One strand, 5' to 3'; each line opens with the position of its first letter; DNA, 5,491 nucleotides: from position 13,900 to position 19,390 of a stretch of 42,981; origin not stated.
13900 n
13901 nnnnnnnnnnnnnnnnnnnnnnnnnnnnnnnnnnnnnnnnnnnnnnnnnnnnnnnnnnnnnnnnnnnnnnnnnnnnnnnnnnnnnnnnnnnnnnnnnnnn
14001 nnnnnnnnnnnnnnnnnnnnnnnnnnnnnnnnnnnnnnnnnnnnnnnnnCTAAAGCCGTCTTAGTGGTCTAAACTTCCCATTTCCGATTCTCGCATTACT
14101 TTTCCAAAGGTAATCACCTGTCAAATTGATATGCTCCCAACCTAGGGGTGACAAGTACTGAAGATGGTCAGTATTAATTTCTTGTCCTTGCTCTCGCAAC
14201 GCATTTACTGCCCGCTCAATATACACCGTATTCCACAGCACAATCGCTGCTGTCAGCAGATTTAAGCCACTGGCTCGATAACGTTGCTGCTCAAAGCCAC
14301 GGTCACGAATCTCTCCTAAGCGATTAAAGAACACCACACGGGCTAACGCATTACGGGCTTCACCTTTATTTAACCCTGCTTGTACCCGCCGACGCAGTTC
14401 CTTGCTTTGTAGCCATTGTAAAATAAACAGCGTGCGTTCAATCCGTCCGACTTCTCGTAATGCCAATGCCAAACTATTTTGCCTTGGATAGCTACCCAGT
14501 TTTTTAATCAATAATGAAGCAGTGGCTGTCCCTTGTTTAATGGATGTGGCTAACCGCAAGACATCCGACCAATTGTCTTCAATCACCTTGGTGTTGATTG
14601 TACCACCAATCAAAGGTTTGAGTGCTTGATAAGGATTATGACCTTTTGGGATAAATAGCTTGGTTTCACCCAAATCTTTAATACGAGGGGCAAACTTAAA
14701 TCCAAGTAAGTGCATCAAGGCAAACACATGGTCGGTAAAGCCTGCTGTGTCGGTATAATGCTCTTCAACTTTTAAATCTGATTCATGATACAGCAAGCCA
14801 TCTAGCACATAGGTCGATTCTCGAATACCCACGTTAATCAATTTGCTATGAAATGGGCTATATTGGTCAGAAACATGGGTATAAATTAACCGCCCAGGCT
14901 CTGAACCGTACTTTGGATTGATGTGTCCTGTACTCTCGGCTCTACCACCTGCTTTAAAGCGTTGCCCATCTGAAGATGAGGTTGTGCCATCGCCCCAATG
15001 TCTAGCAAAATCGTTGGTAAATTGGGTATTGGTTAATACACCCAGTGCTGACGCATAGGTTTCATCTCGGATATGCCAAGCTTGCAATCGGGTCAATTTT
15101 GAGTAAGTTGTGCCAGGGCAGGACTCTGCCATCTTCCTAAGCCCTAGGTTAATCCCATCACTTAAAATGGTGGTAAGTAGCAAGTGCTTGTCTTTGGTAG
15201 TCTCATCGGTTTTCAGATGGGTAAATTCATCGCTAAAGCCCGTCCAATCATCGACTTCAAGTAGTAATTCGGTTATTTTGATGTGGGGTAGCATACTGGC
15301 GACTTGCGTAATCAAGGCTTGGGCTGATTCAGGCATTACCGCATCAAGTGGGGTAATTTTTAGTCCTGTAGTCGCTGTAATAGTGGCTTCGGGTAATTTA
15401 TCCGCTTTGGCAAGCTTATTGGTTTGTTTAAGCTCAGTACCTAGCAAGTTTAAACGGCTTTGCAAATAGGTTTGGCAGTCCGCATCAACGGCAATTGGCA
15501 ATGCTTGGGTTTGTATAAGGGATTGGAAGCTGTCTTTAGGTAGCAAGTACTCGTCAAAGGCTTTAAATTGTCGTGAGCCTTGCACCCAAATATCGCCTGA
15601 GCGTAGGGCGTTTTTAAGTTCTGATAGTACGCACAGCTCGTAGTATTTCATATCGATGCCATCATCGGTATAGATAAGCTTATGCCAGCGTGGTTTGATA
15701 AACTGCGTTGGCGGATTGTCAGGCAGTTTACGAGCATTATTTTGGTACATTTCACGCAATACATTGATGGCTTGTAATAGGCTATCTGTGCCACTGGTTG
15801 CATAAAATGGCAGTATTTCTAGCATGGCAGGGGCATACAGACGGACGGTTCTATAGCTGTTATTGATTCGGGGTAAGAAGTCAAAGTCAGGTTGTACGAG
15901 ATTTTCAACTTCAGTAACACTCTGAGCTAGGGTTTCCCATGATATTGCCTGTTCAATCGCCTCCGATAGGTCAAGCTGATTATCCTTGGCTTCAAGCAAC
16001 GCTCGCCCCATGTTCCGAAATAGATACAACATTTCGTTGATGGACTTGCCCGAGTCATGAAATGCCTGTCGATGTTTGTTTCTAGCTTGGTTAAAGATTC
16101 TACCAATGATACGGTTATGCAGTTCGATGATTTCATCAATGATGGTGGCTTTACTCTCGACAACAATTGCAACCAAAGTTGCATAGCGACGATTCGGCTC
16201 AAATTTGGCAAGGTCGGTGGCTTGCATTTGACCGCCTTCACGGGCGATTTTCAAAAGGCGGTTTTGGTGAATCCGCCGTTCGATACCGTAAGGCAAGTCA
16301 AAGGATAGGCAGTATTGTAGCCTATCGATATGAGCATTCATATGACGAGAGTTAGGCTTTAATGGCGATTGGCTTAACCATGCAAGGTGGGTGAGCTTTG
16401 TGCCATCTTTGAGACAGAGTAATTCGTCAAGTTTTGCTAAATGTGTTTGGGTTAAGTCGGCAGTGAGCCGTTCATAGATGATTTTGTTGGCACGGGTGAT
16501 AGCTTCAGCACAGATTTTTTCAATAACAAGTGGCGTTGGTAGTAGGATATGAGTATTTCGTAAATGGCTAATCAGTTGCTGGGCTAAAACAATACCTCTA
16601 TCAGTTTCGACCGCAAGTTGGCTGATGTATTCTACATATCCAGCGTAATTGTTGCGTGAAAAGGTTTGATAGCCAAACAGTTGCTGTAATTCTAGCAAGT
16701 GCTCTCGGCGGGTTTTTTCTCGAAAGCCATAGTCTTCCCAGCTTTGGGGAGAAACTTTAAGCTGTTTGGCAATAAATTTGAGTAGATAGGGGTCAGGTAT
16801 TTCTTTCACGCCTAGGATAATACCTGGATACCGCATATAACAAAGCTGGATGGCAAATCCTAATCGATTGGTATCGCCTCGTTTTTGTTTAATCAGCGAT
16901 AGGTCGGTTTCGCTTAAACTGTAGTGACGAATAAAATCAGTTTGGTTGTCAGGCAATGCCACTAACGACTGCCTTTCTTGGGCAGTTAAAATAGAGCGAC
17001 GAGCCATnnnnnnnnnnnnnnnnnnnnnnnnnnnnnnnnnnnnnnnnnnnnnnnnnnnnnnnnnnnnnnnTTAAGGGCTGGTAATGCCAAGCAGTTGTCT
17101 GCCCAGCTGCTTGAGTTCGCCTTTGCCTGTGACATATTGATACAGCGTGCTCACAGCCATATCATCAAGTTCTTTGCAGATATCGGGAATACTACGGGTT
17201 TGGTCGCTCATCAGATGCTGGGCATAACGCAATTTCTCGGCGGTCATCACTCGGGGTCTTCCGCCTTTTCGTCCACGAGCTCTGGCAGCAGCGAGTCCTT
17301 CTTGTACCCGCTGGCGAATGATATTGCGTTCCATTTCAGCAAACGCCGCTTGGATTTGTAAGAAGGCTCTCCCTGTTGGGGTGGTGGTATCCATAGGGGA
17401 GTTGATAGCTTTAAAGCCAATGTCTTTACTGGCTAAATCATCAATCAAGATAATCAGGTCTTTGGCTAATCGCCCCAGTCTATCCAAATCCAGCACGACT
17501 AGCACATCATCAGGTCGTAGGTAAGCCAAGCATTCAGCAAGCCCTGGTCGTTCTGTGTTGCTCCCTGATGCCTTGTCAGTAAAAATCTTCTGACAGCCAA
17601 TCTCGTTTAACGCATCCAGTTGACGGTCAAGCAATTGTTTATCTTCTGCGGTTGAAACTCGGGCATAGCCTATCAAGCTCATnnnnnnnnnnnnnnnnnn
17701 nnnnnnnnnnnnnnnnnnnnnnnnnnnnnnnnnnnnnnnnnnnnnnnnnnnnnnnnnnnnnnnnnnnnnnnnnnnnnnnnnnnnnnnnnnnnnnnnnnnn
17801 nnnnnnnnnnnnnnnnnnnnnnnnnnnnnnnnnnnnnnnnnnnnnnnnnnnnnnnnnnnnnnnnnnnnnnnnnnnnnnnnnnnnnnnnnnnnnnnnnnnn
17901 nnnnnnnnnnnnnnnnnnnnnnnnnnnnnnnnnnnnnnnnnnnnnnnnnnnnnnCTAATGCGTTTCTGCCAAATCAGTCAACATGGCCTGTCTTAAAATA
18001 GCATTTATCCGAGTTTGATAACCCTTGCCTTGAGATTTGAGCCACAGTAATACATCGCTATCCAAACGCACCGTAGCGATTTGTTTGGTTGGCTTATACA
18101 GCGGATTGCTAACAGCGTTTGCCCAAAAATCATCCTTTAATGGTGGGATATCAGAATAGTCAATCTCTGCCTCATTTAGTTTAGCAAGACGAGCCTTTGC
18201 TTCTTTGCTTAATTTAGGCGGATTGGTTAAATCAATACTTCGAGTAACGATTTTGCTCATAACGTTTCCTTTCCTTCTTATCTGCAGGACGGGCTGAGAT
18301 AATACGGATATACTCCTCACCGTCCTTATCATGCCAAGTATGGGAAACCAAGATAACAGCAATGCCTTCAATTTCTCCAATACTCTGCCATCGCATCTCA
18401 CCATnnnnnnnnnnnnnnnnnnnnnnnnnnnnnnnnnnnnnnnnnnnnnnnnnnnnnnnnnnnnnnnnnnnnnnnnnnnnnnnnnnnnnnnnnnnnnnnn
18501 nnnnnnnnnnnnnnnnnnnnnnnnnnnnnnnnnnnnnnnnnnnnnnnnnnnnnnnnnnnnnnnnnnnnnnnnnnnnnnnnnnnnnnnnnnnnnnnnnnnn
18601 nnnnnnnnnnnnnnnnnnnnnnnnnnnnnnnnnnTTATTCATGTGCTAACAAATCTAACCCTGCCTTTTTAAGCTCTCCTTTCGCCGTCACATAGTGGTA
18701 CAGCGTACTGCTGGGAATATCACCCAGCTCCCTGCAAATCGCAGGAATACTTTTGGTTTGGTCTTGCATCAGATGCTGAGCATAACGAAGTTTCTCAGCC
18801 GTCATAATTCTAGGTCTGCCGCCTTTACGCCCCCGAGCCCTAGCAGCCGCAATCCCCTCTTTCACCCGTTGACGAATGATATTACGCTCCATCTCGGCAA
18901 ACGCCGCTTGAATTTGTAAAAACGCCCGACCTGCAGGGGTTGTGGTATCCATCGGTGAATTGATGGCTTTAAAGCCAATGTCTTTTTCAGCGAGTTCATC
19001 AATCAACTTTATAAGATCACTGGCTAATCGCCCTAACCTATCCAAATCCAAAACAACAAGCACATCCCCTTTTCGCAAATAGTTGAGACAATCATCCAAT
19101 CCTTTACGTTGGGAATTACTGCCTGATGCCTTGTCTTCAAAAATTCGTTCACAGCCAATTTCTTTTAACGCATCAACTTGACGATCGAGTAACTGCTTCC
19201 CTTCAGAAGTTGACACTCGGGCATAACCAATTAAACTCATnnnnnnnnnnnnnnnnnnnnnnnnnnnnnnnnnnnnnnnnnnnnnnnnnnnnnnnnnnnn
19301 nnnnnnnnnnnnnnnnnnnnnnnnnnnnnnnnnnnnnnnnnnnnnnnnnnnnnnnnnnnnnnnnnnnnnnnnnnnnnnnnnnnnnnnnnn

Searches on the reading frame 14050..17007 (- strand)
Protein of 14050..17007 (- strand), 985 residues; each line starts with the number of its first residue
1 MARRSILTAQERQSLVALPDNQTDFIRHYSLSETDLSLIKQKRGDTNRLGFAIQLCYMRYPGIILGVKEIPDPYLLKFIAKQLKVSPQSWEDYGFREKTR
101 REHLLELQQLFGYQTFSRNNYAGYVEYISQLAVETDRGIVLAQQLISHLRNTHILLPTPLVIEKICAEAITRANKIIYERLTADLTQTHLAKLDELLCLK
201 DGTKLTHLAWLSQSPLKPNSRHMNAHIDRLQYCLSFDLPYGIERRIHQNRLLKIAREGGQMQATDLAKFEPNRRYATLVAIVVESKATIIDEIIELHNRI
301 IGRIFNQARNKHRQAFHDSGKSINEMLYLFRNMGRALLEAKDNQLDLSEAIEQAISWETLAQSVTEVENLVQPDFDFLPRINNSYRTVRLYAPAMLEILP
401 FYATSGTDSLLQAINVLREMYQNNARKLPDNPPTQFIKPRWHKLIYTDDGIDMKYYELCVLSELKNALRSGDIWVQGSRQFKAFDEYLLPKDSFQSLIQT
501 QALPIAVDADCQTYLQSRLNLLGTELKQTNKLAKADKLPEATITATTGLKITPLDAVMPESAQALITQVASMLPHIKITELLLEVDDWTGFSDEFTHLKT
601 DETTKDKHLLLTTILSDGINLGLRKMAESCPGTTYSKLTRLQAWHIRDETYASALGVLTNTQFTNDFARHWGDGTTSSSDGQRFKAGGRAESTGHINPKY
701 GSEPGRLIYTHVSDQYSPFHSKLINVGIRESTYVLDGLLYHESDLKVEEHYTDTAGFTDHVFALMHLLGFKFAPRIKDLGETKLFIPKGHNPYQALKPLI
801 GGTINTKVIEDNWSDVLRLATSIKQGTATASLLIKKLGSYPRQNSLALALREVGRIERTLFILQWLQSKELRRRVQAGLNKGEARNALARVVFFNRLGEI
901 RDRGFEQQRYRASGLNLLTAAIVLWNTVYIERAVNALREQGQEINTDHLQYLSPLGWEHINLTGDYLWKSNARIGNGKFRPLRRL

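Call 79: search_protein_families(library=pfam, proteins=[window:14050-17007:-], max_evalue=0.001)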
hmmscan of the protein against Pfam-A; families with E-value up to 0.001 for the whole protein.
window:14050-17007:- (985 aa): 2 families
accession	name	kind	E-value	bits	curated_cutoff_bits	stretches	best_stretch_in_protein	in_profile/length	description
PF01526.23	DDE_Tnp_Tn3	-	7.2e-155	516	24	1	580-966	1-389/389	Tn3 transposase DDE domain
PF13700.11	DUF4158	-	1.2e-51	175.3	27.4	1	6-169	1-165/165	Domain of unknown function (DUF4158)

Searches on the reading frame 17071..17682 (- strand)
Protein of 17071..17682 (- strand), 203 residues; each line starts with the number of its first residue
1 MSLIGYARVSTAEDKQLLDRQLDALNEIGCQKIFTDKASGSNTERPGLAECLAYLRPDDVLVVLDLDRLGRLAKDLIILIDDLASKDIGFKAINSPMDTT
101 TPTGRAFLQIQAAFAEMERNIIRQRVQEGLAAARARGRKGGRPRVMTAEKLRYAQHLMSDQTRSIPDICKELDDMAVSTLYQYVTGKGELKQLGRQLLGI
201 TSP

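Call 79: search_protein_families(library=pfam, proteins=[window:17071-17682:-], max_evalue=0.001)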
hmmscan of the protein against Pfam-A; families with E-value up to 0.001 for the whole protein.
window:17071-17682:- (203 aa): 1 family
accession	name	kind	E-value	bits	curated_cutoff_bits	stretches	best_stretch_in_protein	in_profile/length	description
PF00239.26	Resolvase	-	3.9e-45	153.9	23.3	1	4-138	2-144/145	Resolvase, N terminal domain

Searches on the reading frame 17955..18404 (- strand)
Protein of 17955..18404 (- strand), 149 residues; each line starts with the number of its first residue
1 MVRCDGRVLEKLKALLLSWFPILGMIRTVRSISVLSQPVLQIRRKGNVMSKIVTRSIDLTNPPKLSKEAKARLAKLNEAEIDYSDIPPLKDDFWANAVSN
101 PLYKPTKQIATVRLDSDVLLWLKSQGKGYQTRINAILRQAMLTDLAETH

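Call 79: search_protein_families(library=pfam, proteins=[window:17955-18404:-], max_evalue=0.001)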
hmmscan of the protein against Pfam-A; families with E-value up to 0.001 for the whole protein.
window:17955-18404:- (149 aa): 1 family
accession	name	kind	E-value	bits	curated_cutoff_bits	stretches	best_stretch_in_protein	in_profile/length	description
PF14384.12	BrnA_antitoxin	-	1.4e-16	61.1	26.1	1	85-141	1-68/68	BrnA antitoxin of type II toxin-antitoxin system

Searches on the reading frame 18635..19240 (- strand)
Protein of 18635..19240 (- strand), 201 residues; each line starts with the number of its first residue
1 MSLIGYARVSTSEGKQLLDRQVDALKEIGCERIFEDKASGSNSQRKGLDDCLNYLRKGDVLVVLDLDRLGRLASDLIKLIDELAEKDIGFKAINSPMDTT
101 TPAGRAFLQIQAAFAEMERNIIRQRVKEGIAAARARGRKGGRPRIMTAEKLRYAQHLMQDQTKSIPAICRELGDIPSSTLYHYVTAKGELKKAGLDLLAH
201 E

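Call 79: search_protein_families(library=pfam, proteins=[window:18635-19240:-], max_evalue=0.001)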
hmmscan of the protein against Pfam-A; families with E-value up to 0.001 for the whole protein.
window:18635-19240:- (201 aa): 1 family
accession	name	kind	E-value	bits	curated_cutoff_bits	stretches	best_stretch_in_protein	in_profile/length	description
PF00239.26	Resolvase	-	9.6e-46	155.9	23.3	1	4-138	2-144/145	Resolvase, N terminal domain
